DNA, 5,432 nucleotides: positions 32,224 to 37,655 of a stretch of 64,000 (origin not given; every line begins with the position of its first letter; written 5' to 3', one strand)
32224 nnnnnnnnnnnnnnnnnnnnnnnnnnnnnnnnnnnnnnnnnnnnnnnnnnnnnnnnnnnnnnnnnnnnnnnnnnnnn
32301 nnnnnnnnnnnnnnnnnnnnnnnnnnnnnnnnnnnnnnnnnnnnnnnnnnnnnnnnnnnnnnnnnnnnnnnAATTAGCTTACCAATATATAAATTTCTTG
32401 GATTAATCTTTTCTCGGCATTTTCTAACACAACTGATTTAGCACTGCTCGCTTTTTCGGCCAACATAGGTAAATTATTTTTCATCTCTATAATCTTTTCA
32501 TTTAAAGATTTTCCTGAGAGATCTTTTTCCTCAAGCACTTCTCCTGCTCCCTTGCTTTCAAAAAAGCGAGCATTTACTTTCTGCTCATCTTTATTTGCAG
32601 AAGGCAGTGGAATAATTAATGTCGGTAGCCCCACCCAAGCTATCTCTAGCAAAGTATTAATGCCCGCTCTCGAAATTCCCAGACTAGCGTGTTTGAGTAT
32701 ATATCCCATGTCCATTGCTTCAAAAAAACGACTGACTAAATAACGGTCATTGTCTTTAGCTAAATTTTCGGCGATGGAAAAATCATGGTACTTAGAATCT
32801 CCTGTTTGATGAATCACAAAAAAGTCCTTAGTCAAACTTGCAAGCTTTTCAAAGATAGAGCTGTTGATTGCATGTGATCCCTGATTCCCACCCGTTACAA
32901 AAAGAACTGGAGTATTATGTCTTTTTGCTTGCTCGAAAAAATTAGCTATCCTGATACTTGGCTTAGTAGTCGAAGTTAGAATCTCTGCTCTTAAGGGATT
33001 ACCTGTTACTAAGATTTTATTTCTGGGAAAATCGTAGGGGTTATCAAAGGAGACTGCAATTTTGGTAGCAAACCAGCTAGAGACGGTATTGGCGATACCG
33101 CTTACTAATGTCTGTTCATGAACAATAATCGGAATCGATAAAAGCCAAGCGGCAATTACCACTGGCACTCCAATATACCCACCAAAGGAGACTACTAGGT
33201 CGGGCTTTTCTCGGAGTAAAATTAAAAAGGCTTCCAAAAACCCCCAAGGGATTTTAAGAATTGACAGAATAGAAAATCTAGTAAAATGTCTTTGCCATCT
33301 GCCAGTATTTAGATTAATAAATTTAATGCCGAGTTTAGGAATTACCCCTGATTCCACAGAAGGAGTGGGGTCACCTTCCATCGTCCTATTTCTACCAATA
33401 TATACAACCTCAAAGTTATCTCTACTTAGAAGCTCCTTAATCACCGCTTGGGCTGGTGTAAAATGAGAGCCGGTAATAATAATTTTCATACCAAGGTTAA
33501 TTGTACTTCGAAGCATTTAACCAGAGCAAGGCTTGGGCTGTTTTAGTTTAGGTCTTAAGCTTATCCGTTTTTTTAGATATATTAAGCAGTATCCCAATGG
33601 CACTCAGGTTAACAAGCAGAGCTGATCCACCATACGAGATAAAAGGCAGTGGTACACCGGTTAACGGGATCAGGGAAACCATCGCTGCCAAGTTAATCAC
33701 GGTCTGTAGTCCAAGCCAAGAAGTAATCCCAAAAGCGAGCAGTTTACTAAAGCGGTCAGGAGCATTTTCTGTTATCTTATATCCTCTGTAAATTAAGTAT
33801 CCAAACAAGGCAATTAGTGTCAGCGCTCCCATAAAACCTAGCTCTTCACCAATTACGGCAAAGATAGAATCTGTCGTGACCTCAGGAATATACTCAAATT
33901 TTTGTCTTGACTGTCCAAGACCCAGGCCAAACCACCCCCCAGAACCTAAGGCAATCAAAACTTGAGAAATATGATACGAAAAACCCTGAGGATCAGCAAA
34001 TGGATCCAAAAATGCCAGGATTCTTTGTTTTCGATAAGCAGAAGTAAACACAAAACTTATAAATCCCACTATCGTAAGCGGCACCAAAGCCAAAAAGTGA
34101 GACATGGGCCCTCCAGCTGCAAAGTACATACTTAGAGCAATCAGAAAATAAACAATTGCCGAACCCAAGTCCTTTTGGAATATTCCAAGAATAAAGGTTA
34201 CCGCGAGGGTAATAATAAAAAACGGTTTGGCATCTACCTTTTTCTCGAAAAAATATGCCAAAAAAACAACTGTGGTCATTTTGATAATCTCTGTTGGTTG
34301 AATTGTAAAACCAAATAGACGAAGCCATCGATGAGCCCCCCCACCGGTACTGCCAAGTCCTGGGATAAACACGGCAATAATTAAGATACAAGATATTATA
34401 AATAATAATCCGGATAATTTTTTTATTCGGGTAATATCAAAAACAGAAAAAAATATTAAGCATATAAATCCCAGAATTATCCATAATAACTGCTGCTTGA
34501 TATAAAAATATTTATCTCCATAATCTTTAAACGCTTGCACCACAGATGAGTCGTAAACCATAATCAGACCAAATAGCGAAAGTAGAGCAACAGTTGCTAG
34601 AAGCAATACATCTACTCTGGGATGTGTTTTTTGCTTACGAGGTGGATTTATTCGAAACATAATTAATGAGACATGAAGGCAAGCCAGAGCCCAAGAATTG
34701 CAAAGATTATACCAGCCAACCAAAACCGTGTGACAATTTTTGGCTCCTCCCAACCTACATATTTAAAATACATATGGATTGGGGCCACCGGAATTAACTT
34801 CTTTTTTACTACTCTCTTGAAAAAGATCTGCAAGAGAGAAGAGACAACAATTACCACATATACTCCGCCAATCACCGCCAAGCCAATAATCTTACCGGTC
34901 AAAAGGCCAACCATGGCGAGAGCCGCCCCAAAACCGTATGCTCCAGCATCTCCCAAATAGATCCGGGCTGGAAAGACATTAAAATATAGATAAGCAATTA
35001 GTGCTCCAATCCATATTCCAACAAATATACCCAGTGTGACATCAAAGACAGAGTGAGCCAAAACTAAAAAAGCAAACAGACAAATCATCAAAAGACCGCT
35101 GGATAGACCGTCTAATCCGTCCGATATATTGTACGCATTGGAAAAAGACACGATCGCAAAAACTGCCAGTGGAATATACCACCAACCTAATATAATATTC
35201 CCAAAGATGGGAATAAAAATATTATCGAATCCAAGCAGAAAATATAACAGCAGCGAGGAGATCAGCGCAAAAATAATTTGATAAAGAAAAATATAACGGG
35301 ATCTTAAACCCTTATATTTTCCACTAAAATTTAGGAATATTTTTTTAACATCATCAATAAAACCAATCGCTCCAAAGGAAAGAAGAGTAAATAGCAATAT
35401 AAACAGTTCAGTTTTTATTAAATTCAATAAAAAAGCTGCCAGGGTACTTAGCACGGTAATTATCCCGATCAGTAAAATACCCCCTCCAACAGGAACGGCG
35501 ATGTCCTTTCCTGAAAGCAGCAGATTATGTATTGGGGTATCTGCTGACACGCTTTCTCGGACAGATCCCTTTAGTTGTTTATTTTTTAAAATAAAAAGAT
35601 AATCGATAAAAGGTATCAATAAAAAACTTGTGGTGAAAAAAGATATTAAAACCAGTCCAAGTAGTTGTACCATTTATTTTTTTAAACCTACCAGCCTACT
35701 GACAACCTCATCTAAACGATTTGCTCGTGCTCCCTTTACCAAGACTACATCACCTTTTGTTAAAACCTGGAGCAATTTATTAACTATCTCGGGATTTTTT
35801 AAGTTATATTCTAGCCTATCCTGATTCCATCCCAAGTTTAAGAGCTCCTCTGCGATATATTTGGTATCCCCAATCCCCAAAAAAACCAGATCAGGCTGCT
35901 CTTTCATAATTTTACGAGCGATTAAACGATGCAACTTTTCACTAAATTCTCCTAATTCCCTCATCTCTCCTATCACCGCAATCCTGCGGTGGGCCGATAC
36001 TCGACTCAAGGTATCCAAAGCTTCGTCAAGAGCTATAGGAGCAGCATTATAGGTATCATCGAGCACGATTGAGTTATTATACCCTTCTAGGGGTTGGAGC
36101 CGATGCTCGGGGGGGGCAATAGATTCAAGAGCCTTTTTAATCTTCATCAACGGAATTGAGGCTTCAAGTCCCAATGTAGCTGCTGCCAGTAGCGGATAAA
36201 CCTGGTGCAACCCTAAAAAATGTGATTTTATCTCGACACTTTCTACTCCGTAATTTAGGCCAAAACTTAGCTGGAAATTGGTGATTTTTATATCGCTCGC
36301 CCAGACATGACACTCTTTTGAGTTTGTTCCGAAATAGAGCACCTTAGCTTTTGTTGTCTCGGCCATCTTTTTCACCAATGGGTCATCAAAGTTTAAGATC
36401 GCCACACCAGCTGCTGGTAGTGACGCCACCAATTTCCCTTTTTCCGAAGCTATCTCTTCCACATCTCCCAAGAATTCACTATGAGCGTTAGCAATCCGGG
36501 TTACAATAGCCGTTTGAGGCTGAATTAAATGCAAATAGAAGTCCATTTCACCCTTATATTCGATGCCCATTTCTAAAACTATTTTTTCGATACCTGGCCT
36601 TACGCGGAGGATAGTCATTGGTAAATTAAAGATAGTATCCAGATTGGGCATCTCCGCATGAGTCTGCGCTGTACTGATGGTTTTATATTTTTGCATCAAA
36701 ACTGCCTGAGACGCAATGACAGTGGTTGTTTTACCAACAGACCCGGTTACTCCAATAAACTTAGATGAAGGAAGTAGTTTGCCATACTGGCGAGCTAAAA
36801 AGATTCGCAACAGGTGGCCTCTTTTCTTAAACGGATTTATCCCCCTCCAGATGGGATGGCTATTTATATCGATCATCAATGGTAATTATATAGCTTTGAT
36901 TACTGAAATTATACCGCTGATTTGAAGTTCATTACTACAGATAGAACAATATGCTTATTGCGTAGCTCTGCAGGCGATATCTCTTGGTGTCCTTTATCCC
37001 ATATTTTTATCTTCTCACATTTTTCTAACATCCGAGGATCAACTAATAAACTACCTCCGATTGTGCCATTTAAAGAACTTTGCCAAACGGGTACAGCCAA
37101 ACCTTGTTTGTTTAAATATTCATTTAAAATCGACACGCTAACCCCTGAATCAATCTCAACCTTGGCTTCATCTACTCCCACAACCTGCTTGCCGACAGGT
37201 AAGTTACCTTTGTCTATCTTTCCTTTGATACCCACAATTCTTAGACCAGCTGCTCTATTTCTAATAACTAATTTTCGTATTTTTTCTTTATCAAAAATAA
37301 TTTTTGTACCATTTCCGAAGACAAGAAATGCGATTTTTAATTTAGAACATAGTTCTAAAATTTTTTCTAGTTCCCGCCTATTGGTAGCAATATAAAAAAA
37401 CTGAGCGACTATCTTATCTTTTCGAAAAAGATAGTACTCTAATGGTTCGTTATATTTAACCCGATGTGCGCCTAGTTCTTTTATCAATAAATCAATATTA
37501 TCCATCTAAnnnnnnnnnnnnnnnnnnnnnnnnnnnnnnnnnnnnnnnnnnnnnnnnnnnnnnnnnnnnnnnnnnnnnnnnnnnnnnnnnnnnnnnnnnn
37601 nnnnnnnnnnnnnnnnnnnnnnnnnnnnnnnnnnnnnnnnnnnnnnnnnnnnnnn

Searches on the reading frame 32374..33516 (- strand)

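Call 12: search_protein_families(library=pfam, proteins=[window:32374-33516:-], max_evalue=0.001)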
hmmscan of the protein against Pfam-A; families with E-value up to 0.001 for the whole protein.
window:32374-33516:- (380 aa): 3 families
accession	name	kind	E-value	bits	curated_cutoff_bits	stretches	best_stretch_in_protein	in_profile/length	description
PF04101.22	Glyco_tran_28_C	-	2.7e-34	119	22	1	204-369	1-164/166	Glycosyltransferase family 28 C-terminal domain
PF03033.26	Glyco_transf_28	-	9.7e-26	90.9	26.2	1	15-154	8-138/139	Glycosyltransferase family 28 N-terminal domain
PF13579.12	Glyco_trans_4_4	-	3.9e-06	27.7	29.7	1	59-139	35-106/158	Glycosyl transferase 4-like domain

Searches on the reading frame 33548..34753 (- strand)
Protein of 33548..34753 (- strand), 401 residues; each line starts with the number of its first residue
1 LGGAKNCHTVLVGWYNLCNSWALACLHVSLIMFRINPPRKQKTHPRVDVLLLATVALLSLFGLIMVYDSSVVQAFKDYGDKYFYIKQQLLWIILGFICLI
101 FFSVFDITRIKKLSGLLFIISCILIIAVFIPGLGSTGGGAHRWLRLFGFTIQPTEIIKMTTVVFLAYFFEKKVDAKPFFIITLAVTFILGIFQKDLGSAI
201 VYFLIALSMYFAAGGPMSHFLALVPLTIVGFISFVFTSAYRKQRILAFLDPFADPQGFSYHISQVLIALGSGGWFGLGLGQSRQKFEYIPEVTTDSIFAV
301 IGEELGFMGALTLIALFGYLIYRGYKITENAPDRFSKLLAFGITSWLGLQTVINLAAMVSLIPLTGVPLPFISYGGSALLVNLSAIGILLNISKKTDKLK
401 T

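Call 12: search_protein_families(library=pfam, proteins=[window:33548-34753:-], max_evalue=0.001)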
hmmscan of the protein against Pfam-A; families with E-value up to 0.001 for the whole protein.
window:33548-34753:- (401 aa): 1 family
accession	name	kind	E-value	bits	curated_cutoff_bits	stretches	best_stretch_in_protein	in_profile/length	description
PF01098.24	FTSW_RODA_SPOVE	-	4.9e-104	348.6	26.4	1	50-396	3-354/356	Cell cycle protein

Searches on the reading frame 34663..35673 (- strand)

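Call 12: search_protein_families(library=pfam, proteins=[window:34663-35673:-], max_evalue=0.001)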
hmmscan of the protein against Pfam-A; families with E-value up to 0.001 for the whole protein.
window:34663-35673:- (336 aa): 1 family
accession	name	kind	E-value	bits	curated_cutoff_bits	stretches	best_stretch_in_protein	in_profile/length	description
PF00953.26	Glycos_transf_4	-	1.1e-26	94.2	27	1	91-257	2-157/160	Glycosyl transferase family 4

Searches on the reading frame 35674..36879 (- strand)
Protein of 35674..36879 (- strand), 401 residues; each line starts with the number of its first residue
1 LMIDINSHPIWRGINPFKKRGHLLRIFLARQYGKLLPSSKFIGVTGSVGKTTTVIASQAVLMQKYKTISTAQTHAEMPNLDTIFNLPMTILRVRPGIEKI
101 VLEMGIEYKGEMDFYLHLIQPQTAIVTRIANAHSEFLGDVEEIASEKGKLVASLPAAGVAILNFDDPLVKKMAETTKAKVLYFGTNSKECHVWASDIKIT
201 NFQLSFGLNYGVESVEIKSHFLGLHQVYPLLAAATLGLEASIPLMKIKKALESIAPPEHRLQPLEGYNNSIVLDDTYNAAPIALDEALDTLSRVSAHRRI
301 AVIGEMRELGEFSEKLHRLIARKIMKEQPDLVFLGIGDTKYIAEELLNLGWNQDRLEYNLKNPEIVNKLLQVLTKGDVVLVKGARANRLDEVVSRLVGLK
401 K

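Call 12: search_protein_families(library=pfam, proteins=[window:35674-36879:-], max_evalue=0.001)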
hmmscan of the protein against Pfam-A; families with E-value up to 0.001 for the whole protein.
window:35674-36879:- (401 aa): 2 families
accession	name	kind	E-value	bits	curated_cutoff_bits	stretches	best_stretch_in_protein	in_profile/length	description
PF08245.18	Mur_ligase_M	-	4.8e-35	121.8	24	1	44-236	1-199/200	Mur ligase middle domain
PF02875.26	Mur_ligase_C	-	2.8e-14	54.5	28.4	1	259-385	1-127/127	Mur ligase, glutamate ligase domain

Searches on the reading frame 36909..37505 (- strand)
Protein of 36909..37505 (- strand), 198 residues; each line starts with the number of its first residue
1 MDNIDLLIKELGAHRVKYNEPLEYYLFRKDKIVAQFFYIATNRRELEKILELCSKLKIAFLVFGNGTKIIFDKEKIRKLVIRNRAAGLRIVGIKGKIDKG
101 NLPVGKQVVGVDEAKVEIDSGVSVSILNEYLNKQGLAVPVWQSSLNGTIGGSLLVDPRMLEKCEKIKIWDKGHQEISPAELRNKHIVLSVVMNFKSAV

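Call 12: search_protein_families(library=pfam, proteins=[window:36909-37505:-], max_evalue=0.001)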
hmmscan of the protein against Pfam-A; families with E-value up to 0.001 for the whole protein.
window:36909-37505:- (198 aa): 1 family
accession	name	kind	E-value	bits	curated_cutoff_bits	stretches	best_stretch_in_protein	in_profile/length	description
PF01565.28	FAD_binding_4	-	1.3e-10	41.5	26.4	1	36-153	3-104/139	FAD binding domain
